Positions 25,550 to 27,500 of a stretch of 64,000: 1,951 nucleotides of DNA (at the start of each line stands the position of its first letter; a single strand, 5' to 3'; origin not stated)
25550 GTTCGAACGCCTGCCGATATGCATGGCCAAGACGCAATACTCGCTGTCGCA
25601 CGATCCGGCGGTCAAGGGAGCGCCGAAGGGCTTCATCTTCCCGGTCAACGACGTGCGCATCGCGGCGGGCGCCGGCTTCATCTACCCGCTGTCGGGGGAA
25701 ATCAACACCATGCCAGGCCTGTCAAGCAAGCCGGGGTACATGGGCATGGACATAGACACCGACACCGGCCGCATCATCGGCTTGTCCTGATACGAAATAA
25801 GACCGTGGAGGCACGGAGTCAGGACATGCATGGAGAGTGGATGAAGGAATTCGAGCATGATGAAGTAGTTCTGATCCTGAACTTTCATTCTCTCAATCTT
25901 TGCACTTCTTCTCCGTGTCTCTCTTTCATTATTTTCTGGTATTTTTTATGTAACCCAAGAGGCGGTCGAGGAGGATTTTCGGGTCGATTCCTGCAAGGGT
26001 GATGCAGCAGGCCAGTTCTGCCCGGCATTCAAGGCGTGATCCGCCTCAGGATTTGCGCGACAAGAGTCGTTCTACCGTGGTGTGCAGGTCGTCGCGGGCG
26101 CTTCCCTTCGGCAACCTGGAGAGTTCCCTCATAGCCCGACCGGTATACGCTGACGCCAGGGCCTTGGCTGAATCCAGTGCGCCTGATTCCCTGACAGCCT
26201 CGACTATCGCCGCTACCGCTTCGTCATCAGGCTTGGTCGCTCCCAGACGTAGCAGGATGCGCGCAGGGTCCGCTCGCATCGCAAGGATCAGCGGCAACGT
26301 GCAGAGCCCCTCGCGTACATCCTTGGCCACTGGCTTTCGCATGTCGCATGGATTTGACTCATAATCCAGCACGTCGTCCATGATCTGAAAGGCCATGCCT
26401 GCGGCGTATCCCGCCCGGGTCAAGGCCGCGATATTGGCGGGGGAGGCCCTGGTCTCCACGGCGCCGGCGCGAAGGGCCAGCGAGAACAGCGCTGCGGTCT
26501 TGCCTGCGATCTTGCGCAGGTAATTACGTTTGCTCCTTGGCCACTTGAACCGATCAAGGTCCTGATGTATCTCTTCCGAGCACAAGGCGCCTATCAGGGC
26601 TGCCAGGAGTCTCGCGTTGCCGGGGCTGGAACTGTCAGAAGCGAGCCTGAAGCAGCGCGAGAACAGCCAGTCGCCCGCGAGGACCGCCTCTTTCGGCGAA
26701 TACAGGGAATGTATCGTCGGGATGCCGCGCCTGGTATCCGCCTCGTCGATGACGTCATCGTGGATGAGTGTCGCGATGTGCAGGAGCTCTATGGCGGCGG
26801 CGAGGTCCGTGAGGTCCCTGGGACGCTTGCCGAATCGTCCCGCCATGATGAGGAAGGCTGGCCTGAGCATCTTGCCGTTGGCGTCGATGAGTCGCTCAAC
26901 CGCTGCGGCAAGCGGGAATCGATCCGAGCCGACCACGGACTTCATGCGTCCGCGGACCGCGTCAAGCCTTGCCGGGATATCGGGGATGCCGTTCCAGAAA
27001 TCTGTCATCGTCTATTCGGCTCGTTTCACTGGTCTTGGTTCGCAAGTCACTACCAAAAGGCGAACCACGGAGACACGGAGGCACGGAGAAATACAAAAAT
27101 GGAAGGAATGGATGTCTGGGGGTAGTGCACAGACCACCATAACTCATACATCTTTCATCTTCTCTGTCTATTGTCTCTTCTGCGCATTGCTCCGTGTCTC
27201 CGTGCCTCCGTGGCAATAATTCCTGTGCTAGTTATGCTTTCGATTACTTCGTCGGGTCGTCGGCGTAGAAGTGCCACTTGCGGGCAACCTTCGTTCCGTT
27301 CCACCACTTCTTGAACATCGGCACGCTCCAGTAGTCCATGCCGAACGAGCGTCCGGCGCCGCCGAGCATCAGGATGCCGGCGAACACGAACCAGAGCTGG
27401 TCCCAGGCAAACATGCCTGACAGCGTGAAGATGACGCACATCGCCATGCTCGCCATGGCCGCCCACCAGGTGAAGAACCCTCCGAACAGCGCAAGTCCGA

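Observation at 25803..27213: Two copies of a MITE-like element built from CACGGAG octamers bracket the polyprenyl synthase gene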

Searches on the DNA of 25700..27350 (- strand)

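Call 7: search_rna_families(source=window, start=25700, end=27350, threshold=evalue, max_evalue=10, show_alignments=3)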
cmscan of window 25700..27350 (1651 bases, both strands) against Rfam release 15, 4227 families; matches with E-value up to 10: 11.
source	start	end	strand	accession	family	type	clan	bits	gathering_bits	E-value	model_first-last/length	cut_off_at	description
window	25791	25937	-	RF00690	MIR408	Gene; miRNA;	-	33.4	64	5.3e-06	1-126/126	no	MIR408 microRNA precursor family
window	27061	27217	-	RF04210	MIR8643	Gene; miRNA;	-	19.8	135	0.7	1-150/150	no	MIR8643 microRNA precursor family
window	27093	27165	+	RF04279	mir-H20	Gene; miRNA;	CL00141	19.4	99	1.7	1-82/82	no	mir-H20 microRNA precursor family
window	26690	26753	+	RF02466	Ms_AS-8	Gene; sRNA;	-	19.3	48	0.6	1-74/74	no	Actinobacteria sRNA Ms_AS-8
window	25792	25938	+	RF00690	MIR408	Gene; miRNA;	-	18.6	64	0.21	1-126/126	no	MIR408 microRNA precursor family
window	27061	27209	-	RF03792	MIR6462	Gene; miRNA;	-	18.4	96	4.5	1-119/119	no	MIR6462 microRNA precursor family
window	26792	26851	+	RF02804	PyrR206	Gene; snRNA; snoRNA; HACA-box;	-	17.3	46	4.9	1-60/60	no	Pyrobaculum sRNA 206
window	25834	25885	+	RF00570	SNORD64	Gene; snRNA; snoRNA; CD-box;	CL00069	17.2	40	6.9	1-67/67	no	Small Nucleolar RNA SNORD64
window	27070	27208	+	RF03777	MIR533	Gene; miRNA;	-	16.8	80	2.9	1-125/125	no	MIR533 microRNA precursor family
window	27059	27218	-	RF01911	MIR2118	Gene; miRNA;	-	15.9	85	5.8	1-170/170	no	MIR2118 microRNA precursor family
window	26695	26772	+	RF04320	RsmV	Gene; sRNA;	CL00106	14.1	100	0.28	104-177/196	no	RsmV RNA family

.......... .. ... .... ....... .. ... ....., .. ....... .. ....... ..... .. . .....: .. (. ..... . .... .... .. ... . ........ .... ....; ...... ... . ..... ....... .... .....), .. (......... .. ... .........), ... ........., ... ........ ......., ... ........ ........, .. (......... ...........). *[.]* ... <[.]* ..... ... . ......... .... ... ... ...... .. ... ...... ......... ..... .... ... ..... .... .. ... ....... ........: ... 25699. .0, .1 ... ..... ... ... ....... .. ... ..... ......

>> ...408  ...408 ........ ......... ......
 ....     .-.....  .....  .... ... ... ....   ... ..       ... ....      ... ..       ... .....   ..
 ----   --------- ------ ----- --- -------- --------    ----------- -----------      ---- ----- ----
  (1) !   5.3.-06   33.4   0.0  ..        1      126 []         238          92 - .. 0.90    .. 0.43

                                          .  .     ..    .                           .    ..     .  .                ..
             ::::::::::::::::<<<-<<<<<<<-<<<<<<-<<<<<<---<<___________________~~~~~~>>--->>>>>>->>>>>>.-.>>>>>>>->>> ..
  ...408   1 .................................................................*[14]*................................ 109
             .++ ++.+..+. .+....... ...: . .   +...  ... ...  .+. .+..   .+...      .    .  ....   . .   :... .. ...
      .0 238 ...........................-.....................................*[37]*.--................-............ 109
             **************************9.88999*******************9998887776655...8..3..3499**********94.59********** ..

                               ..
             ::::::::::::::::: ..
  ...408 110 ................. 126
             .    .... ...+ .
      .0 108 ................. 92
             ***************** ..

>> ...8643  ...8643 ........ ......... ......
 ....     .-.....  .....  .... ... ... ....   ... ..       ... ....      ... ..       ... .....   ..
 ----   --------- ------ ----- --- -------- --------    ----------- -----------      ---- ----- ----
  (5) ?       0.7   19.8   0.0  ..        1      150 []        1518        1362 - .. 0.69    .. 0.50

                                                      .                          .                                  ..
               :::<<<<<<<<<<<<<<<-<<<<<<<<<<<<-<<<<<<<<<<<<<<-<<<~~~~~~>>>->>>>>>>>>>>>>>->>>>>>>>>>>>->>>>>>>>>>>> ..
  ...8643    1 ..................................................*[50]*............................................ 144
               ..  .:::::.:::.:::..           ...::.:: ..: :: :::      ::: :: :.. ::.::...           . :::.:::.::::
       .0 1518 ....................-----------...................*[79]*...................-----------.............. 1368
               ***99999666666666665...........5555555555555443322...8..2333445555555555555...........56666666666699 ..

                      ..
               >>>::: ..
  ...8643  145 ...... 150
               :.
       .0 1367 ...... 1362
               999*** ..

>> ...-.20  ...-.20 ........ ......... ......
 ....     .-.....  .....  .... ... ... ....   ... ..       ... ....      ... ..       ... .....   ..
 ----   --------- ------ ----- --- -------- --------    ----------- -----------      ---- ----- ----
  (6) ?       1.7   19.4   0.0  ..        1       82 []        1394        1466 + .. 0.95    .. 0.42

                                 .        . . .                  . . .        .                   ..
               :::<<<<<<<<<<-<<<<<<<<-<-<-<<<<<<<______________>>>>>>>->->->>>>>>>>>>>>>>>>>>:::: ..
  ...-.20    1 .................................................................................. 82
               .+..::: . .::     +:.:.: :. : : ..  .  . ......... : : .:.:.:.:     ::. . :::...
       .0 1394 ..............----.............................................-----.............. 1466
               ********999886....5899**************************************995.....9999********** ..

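Call 68: search_rna_families(sources=[L172, L174, L168, L169, L173], threshold=gathering)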
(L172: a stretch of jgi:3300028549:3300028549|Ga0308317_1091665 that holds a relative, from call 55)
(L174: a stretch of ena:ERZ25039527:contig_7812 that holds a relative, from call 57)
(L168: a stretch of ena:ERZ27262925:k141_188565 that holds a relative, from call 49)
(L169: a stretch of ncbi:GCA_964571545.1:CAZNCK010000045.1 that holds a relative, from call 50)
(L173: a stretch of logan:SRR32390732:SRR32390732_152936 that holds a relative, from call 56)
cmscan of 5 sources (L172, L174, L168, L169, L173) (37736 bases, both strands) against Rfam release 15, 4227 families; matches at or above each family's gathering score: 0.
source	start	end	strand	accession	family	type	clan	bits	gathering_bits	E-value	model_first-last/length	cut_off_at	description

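Call 69: search_rna_families(source=L172, start=3250, end=3520, threshold=evalue, max_evalue=1, show_alignments=2)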
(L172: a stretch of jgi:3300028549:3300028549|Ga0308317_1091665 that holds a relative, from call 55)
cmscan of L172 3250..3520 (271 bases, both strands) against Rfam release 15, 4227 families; matches with E-value up to 1: 0.
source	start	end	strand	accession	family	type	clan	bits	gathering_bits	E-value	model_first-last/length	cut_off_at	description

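Call 79: search_dna_similar(query=window:27055-27225:+, collection=plasmids, mode=distant, max_evalue=0.01, max_rows=25)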
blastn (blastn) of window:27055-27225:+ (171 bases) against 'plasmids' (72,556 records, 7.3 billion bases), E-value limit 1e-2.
No match.

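Call 80: search_dna_similar(query=window:27055-27225:+, collection=phages, mode=distant, max_evalue=0.01, max_rows=25)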
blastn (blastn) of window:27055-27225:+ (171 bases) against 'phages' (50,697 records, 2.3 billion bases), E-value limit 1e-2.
No match.
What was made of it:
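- Tried and rejected: The low-complexity filter and host bias make this uninformative (calls 79, 80).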

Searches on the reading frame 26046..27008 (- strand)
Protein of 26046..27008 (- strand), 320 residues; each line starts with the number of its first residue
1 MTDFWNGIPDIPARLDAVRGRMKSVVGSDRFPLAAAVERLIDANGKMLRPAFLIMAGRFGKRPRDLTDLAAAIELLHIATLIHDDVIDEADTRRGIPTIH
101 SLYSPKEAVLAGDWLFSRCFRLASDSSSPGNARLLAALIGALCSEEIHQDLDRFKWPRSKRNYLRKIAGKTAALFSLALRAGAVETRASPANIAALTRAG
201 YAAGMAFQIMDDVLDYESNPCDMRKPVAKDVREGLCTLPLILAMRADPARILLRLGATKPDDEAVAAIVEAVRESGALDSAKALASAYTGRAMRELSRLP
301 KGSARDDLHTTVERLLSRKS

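Call 17: search_protein_families(library=pfam, proteins=[window:26046-27008:-])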
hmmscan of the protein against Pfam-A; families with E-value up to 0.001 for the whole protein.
window:26046-27008:- (320 aa): 1 family
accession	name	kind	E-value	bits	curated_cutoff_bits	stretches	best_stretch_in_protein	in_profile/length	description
PF00348.22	polyprenyl_synt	-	8.7e-58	195.9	27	1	33-270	4-249/251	Polyprenyl synthetase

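Call 18: find_encoding_contigs(protein=window:26046-27008:-, flank=3000, max_places=6)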
Protein window:26046-27008:- (320 aa): 5 contigs read that carry it; 3 places shown.
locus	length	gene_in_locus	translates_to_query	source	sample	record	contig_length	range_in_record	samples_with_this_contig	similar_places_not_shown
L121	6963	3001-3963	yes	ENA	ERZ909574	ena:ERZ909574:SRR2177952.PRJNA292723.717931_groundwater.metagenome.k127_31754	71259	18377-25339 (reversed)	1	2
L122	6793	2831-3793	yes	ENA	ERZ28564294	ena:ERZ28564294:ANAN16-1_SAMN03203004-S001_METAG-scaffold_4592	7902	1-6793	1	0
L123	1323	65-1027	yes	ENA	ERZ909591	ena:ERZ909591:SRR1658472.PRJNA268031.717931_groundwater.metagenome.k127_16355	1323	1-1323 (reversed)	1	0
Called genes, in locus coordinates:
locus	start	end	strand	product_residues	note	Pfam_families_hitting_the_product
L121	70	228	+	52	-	-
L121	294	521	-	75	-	PF01106:NifU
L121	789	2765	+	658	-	PF00070:Pyr_redox (faint), PF07992:Pyr_redox_2, PF07681:DoxX (faint)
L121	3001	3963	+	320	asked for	PF00348:polyprenyl_synt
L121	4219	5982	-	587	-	PF01268:FTHFS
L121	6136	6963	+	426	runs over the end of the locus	PF00275:EPSP_synthase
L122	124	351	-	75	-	PF01106:NifU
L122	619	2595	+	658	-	PF00070:Pyr_redox (faint), PF07992:Pyr_redox_2, PF07681:DoxX (faint)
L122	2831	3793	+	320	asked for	PF00348:polyprenyl_synt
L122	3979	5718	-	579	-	-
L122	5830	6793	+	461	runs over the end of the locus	-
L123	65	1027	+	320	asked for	PF00348:polyprenyl_synt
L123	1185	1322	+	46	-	?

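Call 48: find_homologous_proteins(query=window:26046-27008:-, max_evalue=1e-30)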
Query window:26046-27008:- (320 aa): 2675 proteins with E <= 1e-30 among 8000 candidates; the best 120 are listed.
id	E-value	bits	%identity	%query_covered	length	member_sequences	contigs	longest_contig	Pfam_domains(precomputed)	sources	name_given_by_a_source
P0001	1.5e-180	617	91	99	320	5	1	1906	PF00348.23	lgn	-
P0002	8.5e-176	602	86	100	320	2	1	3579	PF00348.23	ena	-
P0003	1.8e-169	581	84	100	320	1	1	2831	PF00348.23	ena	-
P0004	2.3e-169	580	84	100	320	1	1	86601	PF00348.23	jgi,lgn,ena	-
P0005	3.1e-169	580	83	100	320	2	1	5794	PF00348.23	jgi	jgi:heptaprenyl diphosphate synthase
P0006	7.5e-169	579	83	100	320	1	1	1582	PF00348.23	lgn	-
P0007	1.9e-168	577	83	100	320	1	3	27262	PF00348.23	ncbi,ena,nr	ncbi:MAG: hypothetical protein A2Y38_19680 [Spirochaetes bacterium GWB1_59_5]|nr:MAG: hypothetical p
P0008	1.8e-167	574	83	100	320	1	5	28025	PF00348.23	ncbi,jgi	-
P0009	1.4e-166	571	82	100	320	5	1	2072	PF00348.23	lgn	-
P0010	3.5e-166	570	82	100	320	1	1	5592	PF00348.23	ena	-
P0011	3.0e-165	567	82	99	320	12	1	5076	PF00348.23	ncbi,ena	-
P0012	6.1e-163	559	81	100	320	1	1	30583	PF00348.23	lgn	-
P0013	1.1e-160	552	82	100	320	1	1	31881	PF00348.23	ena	-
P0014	5.0e-159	546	78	100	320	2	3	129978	PF00348.23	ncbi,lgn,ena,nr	ncbi:MAG TPA: polyprenyl synthetase family protein [bacterium]|nr:polyprenyl synthetase family prote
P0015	2.2e-158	544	78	100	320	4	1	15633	PF00348.23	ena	-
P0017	6.5e-157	540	78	99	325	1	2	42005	PF00348.23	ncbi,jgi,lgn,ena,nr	ncbi:MAG: polyprenyl synthetase family protein [Spirochaetes bacterium]|nr:polyprenyl synthetase fam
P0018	1.2e-155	535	77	99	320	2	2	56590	PF00348.23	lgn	-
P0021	6.5e-154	530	76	100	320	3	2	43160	PF00348.23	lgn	-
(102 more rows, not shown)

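Call 49: find_encoding_contigs(protein=P0004, flank=3500, max_places=1)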
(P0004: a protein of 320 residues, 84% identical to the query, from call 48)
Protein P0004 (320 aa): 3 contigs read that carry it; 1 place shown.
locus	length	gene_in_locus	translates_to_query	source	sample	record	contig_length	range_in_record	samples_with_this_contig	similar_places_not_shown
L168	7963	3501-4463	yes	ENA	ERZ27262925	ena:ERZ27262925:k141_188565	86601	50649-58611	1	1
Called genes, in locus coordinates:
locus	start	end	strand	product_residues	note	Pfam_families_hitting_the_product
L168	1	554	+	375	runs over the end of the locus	PF00072:Response_reg, PF01339:CheB_methylest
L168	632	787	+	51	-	-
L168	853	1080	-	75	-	PF01106:NifU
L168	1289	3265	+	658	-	PF00070:Pyr_redox (faint), PF07992:Pyr_redox_2, PF07681:DoxX (faint)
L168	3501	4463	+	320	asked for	PF00348:polyprenyl_synt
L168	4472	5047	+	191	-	PF02659:Mntp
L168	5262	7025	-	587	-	PF01268:FTHFS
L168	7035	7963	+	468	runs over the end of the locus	PF00275:EPSP_synthase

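Call 50: find_encoding_contigs(protein=P0007, flank=3500, max_places=1)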
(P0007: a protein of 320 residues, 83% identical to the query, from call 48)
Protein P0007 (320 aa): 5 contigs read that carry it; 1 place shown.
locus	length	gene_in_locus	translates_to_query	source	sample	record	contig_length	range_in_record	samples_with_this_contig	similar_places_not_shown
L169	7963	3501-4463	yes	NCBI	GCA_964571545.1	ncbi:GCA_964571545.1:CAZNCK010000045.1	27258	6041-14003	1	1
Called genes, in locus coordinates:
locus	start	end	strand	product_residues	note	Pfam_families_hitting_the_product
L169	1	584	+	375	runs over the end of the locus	PF00072:Response_reg, PF01339:CheB_methylest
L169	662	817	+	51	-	-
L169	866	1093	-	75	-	PF01106:NifU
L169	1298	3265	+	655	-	PF00070:Pyr_redox (faint), PF07992:Pyr_redox_2, PF07681:DoxX (faint)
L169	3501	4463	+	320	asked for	PF00348:polyprenyl_synt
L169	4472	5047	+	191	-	PF02659:Mntp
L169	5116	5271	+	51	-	-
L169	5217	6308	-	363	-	PF01268:FTHFS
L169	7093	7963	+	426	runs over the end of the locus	PF00275:EPSP_synthase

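Call 51: find_encoding_contigs(protein=P0014, flank=3500, max_places=1)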
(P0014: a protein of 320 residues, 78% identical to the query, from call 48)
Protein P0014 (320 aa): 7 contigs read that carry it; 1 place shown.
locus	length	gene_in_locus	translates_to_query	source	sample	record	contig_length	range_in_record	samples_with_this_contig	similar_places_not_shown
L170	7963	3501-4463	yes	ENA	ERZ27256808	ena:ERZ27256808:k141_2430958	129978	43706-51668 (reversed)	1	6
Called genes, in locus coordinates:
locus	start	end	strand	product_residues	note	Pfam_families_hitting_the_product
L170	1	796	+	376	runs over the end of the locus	PF00072:Response_reg, PF01339:CheB_methylest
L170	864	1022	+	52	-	-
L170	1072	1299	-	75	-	PF01106:NifU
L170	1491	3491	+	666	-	PF00070:Pyr_redox (faint), PF07992:Pyr_redox_2, PF07681:DoxX (faint)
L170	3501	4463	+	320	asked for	PF00348:polyprenyl_synt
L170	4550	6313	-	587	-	PF01268:FTHFS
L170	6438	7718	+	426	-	PF00275:EPSP_synthase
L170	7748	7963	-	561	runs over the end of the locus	PF03739:LptF_LptG (weak)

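Call 52: find_encoding_contigs(protein=P0017, flank=3500, max_places=1)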
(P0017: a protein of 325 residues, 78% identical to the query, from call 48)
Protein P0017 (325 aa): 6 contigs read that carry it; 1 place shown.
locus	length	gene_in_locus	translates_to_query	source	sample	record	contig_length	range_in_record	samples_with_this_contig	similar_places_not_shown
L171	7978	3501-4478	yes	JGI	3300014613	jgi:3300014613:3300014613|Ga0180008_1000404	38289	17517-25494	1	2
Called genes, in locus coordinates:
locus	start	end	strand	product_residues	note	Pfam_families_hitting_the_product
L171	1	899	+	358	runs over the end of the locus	PF00072:Response_reg, PF01339:CheB_methylest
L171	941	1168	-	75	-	PF01106:NifU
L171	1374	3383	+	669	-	PF00070:Pyr_redox (faint), PF07992:Pyr_redox_2, PF07681:DoxX (faint)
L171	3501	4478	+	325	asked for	PF00348:polyprenyl_synt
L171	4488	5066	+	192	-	PF02659:Mntp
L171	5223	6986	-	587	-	PF01268:FTHFS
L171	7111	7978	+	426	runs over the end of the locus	PF00275:EPSP_synthase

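Call 55: find_encoding_contigs(protein=P0008, flank=3500, max_places=1)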
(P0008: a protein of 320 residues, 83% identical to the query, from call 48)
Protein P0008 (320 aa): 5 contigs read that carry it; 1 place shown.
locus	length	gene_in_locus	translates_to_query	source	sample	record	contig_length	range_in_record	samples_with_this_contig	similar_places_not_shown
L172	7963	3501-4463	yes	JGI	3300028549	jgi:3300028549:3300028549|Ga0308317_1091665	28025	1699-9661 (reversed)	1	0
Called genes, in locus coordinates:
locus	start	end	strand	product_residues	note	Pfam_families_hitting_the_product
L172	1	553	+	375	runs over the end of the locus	PF00072:Response_reg, PF01339:CheB_methylest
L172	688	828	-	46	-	-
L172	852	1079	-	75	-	PF01106:NifU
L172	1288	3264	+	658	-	PF00070:Pyr_redox (faint), PF07992:Pyr_redox_2, PF07681:DoxX (faint)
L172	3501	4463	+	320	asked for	PF00348:polyprenyl_synt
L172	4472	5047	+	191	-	PF02659:Mntp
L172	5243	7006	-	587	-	PF01268:FTHFS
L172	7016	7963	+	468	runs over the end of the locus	PF00275:EPSP_synthase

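Call 56: find_encoding_contigs(protein=P0012, flank=3500, max_places=1)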
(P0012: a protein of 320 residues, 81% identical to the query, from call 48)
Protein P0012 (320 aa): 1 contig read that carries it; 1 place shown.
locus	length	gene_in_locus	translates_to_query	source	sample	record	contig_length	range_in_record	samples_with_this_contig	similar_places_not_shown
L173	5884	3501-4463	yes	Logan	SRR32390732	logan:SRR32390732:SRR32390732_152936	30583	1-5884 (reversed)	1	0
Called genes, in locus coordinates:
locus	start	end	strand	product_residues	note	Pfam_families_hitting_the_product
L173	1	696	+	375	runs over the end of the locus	PF00072:Response_reg, PF01339:CheB_methylest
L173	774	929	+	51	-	-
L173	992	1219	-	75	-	PF01106:NifU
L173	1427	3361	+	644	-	PF00070:Pyr_redox (faint), PF07992:Pyr_redox_2, PF07681:DoxX (faint)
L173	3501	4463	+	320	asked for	PF00348:polyprenyl_synt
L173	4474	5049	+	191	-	PF02659:Mntp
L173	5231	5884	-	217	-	?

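Call 57: find_encoding_contigs(protein=P0013, flank=3500, max_places=1)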
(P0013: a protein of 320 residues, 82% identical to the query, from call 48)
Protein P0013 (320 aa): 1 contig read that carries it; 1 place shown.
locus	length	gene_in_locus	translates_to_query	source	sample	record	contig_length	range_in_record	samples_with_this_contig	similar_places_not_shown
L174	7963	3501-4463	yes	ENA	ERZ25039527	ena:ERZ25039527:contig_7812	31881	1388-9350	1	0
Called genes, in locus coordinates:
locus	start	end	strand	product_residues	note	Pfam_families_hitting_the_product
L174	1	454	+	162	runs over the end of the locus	PF01339:CheB_methylest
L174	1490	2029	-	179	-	-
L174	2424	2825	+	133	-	-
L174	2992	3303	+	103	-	-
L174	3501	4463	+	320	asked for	PF00348:polyprenyl_synt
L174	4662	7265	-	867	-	PF01268:FTHFS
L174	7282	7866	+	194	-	PF00275:EPSP_synthase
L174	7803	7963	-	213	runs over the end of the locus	PF03739:LptF_LptG (weak)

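Call 58: find_encoding_contigs(protein=P0018, flank=3500, max_places=1)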
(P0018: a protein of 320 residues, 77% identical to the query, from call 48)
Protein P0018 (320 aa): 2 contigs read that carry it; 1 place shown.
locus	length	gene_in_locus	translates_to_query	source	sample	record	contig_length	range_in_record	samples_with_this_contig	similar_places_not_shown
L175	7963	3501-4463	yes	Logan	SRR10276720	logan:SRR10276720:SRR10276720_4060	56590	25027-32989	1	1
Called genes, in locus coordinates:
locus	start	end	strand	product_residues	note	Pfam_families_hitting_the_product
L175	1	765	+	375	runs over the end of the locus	PF00072:Response_reg, PF01339:CheB_methylest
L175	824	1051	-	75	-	PF01106:NifU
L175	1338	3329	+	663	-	PF00070:Pyr_redox (faint), PF07992:Pyr_redox_2, PF07681:DoxX (faint)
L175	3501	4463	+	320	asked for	PF00348:polyprenyl_synt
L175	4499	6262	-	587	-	PF01268:FTHFS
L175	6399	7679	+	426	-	PF00275:EPSP_synthase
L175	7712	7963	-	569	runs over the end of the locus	-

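Call 59: find_encoding_contigs(protein=P0021, flank=3500, max_places=1)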
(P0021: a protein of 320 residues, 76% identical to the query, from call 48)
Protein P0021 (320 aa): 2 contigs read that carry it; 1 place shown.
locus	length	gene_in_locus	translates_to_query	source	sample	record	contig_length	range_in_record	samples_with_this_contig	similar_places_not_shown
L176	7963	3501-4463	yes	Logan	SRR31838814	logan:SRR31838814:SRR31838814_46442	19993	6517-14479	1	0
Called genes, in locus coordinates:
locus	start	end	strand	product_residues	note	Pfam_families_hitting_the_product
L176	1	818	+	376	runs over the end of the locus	PF00072:Response_reg, PF01339:CheB_methylest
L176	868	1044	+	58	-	-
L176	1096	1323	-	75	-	PF01106:NifU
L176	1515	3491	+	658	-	PF00070:Pyr_redox (faint), PF07992:Pyr_redox_2, PF07681:DoxX (faint)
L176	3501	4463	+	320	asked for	PF00348:polyprenyl_synt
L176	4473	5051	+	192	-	PF02659:Mntp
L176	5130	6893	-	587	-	PF01268:FTHFS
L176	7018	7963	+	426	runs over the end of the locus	PF00275:EPSP_synthase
